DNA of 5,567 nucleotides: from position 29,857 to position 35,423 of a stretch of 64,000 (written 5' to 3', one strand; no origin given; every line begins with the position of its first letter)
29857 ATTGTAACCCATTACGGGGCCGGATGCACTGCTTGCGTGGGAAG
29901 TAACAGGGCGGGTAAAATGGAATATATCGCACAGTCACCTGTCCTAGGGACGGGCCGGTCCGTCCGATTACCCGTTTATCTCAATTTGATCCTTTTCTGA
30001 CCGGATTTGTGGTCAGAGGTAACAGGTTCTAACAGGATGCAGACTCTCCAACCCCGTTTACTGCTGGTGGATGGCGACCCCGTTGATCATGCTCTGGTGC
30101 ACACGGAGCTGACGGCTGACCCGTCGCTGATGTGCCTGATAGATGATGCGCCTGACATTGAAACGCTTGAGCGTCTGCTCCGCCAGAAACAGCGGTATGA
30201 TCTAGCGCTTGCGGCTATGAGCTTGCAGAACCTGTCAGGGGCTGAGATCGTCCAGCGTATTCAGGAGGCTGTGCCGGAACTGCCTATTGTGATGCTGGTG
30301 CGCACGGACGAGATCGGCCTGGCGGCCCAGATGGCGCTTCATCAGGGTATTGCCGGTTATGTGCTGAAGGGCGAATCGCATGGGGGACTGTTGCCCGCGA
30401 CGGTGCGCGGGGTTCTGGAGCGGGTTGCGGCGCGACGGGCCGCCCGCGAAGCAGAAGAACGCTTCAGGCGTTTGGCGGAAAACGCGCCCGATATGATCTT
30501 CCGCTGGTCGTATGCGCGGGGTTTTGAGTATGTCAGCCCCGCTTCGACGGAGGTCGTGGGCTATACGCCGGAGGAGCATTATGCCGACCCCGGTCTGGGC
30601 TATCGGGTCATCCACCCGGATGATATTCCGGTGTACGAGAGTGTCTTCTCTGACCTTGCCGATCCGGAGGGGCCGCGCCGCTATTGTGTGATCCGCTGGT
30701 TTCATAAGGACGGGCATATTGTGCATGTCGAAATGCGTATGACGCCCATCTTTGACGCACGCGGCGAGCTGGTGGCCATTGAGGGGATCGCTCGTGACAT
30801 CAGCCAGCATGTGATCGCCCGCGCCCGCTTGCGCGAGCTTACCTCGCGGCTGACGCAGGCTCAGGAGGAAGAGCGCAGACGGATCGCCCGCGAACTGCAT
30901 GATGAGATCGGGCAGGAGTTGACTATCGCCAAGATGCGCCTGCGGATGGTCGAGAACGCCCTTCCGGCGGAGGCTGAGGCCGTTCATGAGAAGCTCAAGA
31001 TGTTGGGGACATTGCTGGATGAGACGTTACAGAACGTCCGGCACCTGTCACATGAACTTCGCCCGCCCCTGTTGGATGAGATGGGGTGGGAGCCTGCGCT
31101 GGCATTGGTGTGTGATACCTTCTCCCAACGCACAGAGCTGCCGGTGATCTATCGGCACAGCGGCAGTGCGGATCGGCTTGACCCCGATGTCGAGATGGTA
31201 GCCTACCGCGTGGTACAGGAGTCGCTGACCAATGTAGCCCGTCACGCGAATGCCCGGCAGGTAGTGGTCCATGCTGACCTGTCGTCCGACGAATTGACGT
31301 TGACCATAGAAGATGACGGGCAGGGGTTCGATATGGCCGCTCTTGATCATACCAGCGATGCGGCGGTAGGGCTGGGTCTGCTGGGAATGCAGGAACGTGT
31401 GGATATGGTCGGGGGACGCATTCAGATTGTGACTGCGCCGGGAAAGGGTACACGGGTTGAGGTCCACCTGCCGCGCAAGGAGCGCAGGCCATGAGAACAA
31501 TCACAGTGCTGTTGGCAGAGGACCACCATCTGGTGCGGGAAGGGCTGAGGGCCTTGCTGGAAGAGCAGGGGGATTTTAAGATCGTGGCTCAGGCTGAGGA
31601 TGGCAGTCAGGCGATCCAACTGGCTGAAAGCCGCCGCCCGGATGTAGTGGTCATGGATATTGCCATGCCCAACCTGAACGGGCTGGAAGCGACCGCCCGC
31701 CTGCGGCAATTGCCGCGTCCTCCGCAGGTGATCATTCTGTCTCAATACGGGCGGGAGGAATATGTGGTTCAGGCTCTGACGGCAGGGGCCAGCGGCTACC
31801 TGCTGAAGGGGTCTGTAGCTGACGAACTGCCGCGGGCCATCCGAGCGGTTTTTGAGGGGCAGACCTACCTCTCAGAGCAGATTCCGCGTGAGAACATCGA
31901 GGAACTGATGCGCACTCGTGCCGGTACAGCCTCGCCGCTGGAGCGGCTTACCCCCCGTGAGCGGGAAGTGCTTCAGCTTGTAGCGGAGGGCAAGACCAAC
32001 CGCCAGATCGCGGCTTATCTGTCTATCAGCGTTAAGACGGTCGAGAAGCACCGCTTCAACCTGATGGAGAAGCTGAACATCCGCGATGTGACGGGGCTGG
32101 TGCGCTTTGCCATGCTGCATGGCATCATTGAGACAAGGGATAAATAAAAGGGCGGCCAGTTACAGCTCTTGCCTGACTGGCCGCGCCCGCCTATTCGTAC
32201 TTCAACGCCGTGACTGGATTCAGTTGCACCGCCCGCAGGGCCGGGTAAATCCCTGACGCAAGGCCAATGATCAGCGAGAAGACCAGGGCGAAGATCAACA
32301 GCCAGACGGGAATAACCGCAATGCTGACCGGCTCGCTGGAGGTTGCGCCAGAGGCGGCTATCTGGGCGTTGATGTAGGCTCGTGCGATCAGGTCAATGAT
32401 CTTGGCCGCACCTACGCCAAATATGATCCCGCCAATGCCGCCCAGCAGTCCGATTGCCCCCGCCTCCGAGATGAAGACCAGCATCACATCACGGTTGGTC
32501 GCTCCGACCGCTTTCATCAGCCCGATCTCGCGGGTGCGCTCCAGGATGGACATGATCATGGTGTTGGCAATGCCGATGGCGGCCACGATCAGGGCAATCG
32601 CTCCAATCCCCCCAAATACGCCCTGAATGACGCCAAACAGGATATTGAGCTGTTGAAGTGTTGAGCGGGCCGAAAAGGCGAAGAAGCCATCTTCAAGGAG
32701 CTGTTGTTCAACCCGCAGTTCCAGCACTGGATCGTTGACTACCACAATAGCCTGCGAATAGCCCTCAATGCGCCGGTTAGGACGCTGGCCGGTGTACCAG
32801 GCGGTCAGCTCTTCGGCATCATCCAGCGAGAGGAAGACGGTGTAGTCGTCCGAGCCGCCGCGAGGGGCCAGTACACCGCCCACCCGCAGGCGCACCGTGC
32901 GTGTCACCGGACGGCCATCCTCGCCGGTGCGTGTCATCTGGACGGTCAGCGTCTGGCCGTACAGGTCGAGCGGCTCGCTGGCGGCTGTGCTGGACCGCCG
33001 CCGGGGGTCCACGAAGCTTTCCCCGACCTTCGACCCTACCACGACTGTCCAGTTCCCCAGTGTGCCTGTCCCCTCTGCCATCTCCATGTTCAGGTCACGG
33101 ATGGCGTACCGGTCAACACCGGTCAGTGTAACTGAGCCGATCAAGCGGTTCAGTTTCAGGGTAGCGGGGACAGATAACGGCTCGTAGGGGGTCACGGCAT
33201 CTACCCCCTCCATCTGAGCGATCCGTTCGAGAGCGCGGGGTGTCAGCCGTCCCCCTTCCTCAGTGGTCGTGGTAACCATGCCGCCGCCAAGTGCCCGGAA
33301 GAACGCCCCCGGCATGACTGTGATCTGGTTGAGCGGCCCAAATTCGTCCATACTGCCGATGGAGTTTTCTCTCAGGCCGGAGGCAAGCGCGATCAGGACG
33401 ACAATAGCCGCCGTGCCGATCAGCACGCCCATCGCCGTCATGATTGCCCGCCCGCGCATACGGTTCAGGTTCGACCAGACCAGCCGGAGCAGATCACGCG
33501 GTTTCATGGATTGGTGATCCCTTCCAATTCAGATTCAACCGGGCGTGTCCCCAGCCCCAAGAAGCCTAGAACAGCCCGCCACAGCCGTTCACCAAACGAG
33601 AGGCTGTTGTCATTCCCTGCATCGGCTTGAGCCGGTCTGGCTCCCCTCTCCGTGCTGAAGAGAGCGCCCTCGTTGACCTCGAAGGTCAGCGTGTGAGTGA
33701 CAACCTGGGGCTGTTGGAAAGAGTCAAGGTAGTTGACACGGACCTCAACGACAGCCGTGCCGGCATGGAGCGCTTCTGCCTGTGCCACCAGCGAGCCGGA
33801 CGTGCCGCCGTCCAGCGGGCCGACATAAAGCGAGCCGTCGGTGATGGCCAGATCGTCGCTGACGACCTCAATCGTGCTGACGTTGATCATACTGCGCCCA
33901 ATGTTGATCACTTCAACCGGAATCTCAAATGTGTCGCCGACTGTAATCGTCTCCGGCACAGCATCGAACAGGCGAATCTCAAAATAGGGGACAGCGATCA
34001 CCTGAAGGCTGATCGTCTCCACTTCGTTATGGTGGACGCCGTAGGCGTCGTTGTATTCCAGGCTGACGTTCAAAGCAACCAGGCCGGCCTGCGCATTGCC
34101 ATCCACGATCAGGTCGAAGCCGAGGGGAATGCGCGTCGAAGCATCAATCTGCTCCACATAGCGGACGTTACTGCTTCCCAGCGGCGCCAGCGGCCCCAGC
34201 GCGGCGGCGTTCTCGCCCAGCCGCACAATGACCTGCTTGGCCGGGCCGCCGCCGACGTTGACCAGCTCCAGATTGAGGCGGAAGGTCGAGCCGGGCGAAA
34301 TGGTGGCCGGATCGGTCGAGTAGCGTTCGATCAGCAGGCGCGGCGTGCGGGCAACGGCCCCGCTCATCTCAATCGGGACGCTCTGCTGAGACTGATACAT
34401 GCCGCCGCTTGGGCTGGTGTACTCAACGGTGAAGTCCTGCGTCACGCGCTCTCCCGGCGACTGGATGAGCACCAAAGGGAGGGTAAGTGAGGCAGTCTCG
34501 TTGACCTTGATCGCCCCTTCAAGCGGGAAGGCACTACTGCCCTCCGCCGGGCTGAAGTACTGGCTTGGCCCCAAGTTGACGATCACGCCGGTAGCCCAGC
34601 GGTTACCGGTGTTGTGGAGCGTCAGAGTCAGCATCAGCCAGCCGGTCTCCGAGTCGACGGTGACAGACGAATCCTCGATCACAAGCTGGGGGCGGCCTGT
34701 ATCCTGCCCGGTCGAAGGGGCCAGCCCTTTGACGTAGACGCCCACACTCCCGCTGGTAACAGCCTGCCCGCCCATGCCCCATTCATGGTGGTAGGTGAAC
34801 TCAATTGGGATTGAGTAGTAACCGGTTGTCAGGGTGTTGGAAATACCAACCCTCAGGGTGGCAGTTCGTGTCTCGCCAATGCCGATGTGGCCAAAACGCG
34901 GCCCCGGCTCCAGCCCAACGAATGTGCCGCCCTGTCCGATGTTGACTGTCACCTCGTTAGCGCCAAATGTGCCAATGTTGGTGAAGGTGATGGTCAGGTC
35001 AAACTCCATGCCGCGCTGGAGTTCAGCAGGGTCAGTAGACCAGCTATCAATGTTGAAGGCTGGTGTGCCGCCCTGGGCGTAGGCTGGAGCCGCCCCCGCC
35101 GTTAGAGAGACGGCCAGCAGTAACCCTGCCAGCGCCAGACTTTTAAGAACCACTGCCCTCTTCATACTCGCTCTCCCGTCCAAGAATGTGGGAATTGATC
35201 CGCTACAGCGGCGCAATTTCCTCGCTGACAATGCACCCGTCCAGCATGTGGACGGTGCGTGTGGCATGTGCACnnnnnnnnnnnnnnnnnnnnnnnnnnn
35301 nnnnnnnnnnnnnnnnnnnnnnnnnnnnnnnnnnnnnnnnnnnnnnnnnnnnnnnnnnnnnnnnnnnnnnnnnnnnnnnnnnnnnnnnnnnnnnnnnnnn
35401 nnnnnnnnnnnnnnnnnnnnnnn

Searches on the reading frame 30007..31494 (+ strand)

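Call 61: search_protein_families(library=pfam, proteins=[window:30007-31494:+], max_evalue=0.00001)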
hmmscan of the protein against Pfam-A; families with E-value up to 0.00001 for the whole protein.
window:30007-31494:+ (495 aa): 6 families
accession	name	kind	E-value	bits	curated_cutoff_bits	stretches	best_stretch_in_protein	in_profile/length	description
PF07730.19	HisKA_3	-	1.3e-17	64.5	24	1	289-355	1-67/68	Histidine kinase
PF02518.31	HATPase_c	-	1.5e-16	61.3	26.4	1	399-491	6-110/111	Histidine kinase-, DNA gyrase B-, and HSP90-like ATPase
PF08447.18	PAS_3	-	3.4e-15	56.5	25.6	1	175-262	3-89/89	PAS fold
PF00989.32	PAS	-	4.6e-09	36.7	22.6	1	151-265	1-113/113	PAS fold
PF00072.30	Response_reg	-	5.8e-09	36.5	30.2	1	19-125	2-103/111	Response regulator receiver domain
PF13581.12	HATPase_c_2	-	2.8e-06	27.8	27.4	1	402-471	35-113/127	Histidine kinase-like ATPase domain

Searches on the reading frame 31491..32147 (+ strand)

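Call 61: search_protein_families(library=pfam, proteins=[window:31491-32147:+], max_evalue=0.00001)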
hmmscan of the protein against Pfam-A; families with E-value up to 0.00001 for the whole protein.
window:31491-32147:+ (218 aa): 3 families
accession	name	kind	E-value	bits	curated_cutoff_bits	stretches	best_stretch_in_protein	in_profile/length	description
PF00072.30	Response_reg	-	2.7e-30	105.2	30.2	1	6-117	1-110/111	Response regulator receiver domain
PF00196.25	GerE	-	2.7e-20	72.2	23.5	1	152-207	2-57/57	Bacterial regulatory proteins, luxR family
PF08281.18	Sigma70_r4_2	-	2.8e-09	36.9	25.7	1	150-195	8-54/54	Sigma-70, region 4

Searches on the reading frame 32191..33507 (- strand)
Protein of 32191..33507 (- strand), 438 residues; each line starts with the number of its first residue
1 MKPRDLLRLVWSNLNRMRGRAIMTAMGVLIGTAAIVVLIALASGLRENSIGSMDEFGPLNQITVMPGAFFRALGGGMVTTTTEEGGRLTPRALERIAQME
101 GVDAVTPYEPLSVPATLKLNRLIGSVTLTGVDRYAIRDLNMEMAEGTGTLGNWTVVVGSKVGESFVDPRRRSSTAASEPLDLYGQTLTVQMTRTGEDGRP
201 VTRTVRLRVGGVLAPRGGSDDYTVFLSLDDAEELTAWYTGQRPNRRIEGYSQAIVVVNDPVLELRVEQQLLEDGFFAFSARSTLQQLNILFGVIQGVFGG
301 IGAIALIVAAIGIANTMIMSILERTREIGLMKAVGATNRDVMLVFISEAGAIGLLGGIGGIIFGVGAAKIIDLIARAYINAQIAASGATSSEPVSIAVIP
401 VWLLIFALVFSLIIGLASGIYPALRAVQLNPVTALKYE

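Call 61: search_protein_families(library=pfam, proteins=[window:32191-33507:-], max_evalue=0.00001)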
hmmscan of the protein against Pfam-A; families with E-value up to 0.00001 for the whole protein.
window:32191-33507:- (438 aa): 2 families
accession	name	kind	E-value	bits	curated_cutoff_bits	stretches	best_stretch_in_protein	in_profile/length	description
PF02687.27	FtsX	-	4.1e-22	78.9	25.5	1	301-431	3-120/120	FtsX-like permease C-terminal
PF12704.14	MacB_PCD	-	5.6e-14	53.3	27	1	22-270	2-204/207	MacB-like periplasmic core domain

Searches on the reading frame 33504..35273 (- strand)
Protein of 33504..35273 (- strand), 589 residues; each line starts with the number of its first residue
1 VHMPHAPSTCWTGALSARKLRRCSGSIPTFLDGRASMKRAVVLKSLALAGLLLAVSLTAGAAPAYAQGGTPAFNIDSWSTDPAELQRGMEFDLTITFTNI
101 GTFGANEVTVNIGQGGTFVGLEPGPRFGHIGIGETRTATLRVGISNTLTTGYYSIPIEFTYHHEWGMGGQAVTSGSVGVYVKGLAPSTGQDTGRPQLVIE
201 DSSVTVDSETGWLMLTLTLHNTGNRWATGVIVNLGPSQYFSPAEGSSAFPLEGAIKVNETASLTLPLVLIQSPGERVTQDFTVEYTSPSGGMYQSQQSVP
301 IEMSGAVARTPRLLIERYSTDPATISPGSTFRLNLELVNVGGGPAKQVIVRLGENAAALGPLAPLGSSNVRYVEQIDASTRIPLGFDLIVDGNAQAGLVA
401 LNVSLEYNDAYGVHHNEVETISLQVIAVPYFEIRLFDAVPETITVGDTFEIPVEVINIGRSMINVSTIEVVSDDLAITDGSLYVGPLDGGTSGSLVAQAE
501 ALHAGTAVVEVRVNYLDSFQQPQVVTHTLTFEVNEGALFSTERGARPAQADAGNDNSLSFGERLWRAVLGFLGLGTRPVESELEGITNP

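Call 61: search_protein_families(library=pfam, proteins=[window:33504-35273:-], max_evalue=0.00001)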
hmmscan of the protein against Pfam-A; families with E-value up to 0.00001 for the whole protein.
window:33504-35273:- (589 aa): 1 family
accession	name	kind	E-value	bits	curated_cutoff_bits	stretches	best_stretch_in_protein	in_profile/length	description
PF07705.17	CARDB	-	9.4e-10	39.1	22.7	0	438-514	10-84/101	CARDB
